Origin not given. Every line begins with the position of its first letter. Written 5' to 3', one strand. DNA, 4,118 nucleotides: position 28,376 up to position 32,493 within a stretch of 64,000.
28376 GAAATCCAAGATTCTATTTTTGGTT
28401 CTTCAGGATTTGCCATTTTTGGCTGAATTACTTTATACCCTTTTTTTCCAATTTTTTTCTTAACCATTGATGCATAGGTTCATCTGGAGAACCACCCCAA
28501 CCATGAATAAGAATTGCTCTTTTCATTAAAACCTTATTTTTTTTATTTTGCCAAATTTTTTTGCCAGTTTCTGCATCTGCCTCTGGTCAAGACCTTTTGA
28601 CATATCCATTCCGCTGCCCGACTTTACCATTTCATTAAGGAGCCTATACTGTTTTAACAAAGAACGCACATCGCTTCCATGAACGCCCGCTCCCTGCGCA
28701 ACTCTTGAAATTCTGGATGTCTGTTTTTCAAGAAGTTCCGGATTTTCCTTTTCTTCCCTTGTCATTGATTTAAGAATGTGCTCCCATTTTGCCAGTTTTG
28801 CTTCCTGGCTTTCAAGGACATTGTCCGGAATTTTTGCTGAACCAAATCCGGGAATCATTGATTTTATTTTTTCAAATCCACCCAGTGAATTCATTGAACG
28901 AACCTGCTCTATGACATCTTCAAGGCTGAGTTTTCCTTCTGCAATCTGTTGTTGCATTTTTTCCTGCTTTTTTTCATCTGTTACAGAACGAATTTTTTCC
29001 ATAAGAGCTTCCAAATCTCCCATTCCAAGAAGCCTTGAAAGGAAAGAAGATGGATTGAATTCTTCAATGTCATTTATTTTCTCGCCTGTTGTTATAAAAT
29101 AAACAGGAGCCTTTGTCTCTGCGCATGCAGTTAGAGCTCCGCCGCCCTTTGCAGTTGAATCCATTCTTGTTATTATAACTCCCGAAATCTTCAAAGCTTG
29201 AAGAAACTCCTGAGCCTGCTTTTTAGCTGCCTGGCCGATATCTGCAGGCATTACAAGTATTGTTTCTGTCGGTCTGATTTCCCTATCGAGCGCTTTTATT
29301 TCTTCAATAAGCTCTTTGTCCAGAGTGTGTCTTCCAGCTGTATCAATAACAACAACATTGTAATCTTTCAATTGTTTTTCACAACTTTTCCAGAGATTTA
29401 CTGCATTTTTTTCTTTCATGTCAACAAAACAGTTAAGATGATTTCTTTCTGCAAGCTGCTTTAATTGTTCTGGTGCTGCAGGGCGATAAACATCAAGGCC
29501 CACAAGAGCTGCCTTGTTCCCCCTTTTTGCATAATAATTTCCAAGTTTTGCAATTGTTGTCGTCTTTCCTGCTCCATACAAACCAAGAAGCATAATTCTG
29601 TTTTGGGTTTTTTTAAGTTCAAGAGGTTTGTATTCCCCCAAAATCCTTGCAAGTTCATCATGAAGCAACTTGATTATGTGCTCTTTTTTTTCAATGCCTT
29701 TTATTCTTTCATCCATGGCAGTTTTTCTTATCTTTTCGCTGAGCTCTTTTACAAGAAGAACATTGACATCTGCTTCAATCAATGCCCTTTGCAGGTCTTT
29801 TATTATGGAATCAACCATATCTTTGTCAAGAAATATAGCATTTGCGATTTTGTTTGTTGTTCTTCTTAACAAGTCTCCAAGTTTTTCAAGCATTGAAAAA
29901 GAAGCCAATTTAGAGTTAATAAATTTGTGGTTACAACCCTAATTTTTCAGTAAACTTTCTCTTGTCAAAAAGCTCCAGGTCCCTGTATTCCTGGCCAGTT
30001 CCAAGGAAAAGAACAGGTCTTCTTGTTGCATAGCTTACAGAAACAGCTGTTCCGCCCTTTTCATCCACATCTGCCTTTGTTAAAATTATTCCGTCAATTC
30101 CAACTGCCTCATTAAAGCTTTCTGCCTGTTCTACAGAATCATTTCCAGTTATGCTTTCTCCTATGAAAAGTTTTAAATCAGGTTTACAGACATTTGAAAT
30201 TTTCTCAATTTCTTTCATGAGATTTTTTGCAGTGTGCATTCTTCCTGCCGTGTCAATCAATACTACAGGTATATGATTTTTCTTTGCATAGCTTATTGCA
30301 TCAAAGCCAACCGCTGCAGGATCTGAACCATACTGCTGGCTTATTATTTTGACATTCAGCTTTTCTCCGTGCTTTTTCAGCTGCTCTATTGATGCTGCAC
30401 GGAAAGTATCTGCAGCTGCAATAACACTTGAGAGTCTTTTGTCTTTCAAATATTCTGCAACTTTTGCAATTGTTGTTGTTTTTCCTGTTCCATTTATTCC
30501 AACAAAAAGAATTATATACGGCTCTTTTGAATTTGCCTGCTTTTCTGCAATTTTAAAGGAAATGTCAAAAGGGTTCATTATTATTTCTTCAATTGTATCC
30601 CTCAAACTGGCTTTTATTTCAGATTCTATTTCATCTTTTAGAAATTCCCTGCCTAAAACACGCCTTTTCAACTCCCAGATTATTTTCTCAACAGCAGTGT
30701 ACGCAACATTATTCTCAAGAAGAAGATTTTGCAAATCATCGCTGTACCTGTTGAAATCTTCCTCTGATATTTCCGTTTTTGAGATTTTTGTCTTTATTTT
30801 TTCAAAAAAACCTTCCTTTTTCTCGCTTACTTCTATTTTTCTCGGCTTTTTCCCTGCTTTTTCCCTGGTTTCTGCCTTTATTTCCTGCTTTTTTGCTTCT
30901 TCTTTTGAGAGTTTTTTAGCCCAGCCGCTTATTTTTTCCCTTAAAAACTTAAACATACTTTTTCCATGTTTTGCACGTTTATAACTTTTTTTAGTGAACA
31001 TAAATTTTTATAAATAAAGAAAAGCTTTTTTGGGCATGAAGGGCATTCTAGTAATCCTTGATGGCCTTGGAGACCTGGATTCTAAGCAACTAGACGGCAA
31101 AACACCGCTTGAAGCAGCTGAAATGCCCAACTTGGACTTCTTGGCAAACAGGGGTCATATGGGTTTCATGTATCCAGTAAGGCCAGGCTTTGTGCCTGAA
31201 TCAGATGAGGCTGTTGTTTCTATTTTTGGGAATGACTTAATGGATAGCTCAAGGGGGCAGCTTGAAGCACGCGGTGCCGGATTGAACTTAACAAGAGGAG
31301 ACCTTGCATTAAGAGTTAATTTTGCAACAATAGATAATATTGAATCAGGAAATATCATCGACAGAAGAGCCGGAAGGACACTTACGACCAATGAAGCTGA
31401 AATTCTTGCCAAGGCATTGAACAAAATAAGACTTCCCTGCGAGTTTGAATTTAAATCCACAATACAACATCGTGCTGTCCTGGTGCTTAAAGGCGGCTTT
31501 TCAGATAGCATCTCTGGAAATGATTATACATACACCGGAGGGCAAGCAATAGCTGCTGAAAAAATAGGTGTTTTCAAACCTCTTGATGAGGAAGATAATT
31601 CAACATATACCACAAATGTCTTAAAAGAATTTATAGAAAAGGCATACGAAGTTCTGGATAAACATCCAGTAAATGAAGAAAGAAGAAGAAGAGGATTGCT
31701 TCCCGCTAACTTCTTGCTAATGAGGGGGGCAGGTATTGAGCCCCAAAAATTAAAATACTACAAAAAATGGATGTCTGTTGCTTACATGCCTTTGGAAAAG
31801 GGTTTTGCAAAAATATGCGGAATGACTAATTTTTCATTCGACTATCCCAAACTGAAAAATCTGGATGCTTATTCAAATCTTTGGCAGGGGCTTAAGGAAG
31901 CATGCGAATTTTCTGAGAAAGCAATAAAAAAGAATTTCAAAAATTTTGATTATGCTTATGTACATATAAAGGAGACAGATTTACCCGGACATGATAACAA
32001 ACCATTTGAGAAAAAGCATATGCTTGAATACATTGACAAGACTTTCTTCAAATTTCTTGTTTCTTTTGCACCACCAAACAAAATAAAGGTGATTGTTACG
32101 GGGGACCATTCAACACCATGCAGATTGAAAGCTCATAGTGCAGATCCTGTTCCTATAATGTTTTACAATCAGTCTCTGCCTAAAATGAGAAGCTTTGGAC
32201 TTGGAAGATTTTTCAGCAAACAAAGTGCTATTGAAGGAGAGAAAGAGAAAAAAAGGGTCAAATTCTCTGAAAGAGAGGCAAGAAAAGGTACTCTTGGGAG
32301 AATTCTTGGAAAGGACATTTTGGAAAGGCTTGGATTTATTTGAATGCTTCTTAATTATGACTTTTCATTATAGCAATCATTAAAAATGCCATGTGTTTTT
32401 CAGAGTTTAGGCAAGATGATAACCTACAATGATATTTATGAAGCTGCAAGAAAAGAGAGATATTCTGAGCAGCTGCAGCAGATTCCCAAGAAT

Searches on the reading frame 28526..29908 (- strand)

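Call 45: search_protein_families(library=pfam, proteins=[window:28526-29908:-], max_evalue=0.00001)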
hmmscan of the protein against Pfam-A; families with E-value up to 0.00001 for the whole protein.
window:28526-29908:- (460 aa): 4 families
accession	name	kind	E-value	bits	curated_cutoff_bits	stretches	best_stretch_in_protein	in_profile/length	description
PF00448.28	SRP54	-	6.2e-63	212.4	22.7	1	103-295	2-196/196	SRP54-type protein, GTPase domain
PF02978.25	SRP_SPB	-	9.4e-25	87.3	27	1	327-427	2-90/91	Signal peptide binding domain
PF02881.24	SRP54_N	-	1e-12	48.5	22.4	1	11-86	2-75/75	SRP54-type protein, helical bundle domain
PF01656.29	CbiA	-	4.6e-08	33.5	25.4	1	112-269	9-105/125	CobQ/CobB/MinD/ParA nucleotide binding domain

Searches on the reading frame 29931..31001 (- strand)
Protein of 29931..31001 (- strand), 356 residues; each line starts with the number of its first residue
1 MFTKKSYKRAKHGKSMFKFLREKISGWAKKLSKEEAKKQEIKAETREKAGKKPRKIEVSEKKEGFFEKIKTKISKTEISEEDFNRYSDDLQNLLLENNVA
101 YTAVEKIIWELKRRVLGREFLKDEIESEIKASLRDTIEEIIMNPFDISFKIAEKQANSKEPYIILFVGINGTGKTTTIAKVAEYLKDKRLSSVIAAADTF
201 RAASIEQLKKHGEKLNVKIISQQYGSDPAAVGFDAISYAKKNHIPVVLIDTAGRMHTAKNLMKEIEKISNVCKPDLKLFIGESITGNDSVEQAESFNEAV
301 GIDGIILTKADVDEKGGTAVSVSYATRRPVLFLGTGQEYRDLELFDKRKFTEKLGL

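Call 45: search_protein_families(library=pfam, proteins=[window:29931-31001:-], max_evalue=0.00001)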
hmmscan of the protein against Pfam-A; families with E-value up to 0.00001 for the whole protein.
window:29931-31001:- (356 aa): 2 families
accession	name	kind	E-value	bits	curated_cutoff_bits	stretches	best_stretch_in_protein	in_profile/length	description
PF00448.28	SRP54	-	4.2e-71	239.1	22.7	1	162-354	2-194/196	SRP54-type protein, GTPase domain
PF02881.24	SRP54_N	-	2.6e-07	31.2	22.4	1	67-123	3-63/75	SRP54-type protein, helical bundle domain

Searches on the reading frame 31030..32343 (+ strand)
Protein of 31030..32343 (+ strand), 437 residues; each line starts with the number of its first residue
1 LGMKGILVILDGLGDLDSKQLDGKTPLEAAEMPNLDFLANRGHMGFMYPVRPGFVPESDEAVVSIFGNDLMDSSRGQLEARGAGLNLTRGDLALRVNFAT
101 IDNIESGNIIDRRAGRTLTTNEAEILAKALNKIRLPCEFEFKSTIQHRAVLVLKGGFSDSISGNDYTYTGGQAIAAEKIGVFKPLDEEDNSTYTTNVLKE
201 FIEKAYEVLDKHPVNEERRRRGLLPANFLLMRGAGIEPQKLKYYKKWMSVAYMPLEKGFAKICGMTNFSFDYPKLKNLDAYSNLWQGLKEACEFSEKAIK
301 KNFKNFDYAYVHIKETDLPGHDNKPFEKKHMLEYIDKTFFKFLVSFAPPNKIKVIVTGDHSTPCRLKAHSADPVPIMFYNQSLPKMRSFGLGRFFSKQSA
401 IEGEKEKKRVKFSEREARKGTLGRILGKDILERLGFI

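Call 45: search_protein_families(library=pfam, proteins=[window:31030-32343:+], max_evalue=0.00001)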
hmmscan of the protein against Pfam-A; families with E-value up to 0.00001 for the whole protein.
window:31030-32343:+ (437 aa): 2 families
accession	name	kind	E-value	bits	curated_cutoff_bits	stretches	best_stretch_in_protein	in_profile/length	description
PF10143.14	PhosphMutase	-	4.3e-38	131.3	21.5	1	39-215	1-170/170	2,3-bisphosphoglycerate-independent phosphoglycerate mutase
PF01676.23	Metalloenzyme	-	4.8e-28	98.8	24.3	1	3-428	1-243/252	Metalloenzyme superfamily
